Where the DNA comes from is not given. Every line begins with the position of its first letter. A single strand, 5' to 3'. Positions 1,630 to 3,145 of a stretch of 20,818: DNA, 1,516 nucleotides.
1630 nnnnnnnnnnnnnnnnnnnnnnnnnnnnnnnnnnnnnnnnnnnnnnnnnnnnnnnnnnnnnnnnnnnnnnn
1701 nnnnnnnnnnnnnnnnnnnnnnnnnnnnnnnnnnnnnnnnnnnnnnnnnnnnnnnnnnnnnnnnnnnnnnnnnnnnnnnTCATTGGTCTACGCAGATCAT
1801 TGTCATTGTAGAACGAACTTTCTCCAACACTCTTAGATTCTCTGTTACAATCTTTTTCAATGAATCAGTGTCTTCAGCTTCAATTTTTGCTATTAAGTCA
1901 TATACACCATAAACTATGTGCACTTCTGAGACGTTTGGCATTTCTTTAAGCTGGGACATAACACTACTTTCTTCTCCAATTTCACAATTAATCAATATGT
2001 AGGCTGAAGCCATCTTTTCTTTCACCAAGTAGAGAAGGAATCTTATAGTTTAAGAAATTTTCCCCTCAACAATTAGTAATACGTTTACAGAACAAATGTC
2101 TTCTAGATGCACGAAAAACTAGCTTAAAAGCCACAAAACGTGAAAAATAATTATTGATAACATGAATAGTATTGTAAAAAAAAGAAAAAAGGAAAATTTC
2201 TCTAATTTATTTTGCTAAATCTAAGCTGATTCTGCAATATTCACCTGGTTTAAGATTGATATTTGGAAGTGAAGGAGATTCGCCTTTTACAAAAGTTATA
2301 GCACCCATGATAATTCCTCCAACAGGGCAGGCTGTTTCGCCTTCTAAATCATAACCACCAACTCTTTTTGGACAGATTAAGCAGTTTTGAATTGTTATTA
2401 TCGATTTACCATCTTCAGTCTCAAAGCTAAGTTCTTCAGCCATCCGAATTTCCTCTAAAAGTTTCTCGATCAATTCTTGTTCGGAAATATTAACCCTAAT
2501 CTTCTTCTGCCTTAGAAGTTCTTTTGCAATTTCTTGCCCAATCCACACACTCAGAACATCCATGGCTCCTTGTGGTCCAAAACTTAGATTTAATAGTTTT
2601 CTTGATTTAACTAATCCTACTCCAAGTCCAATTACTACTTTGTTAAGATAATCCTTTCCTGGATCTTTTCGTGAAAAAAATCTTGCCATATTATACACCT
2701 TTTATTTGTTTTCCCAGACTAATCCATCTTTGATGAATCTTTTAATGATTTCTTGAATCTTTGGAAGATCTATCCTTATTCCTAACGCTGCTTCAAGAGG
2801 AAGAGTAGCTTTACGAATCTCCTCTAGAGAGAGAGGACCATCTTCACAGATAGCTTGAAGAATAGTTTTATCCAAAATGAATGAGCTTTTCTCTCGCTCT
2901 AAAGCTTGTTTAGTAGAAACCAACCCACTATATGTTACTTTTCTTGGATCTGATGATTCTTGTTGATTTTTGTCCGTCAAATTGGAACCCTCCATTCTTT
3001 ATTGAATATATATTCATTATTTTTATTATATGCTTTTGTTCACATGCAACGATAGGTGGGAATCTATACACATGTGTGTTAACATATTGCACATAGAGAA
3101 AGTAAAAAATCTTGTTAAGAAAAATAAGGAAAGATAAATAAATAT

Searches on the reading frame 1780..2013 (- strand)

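Call 7: search_protein_families(library=pfam, proteins=[window:1780-2013:-])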
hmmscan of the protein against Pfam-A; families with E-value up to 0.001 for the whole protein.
window:1780-2013:- (77 aa): 3 families
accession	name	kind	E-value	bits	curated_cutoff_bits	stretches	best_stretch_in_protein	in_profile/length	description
PF01037.27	AsnC_trans_reg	-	7e-15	55.1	25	1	6-75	1-71/73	Lrp/AsnC ligand binding domain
PF22482.2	AsnC_trans_reg_3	-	4e-06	27.3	24.4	1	17-73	26-81/95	PF0864 C-terminal dimeric alpha+beta barrel domain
PF03927.19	NapD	-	0.00053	20.5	28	1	6-69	6-67/76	NapD protein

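Call 8: search_protein_families(library=ncbifam, proteins=[window:1780-2013:-])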
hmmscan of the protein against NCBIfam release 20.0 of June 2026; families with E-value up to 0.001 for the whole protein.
window:1780-2013:- (77 aa): 3 families
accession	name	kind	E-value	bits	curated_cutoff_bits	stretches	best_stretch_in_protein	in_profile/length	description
NF040947.1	trans_reg_LysM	equivalog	3.6e-07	30.1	180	1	3-75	61-133/136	HTH-type transcriptional regulator LysM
NF008384.0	PRK11179.1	equivalog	3.9e-07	30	227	1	14-75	82-143/153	transcriptional regulator AsnC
NF041395.1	TranRegLrpA1_Halo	equivalog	0.00017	21.6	250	1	11-68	74-131/142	HTH-type transcriptional regulator LrpA1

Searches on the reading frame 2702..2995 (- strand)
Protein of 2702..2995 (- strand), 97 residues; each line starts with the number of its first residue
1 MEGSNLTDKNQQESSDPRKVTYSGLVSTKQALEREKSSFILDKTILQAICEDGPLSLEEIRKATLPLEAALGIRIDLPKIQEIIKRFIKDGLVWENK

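Call 7: search_protein_families(library=pfam, proteins=[window:2702-2995:-])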
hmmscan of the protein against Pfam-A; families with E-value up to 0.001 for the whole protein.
window:2702-2995:- (97 aa): 1 family
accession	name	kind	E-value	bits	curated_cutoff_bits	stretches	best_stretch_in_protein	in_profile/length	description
PF13412.12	HTH_24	-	0.00088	19.2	21.9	0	41-62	4-25/48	Winged helix-turn-helix DNA-binding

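Call 8: search_protein_families(library=ncbifam, proteins=[window:2702-2995:-])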
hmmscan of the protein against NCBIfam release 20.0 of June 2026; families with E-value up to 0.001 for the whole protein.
window:2702-2995:- (97 aa): 0 families
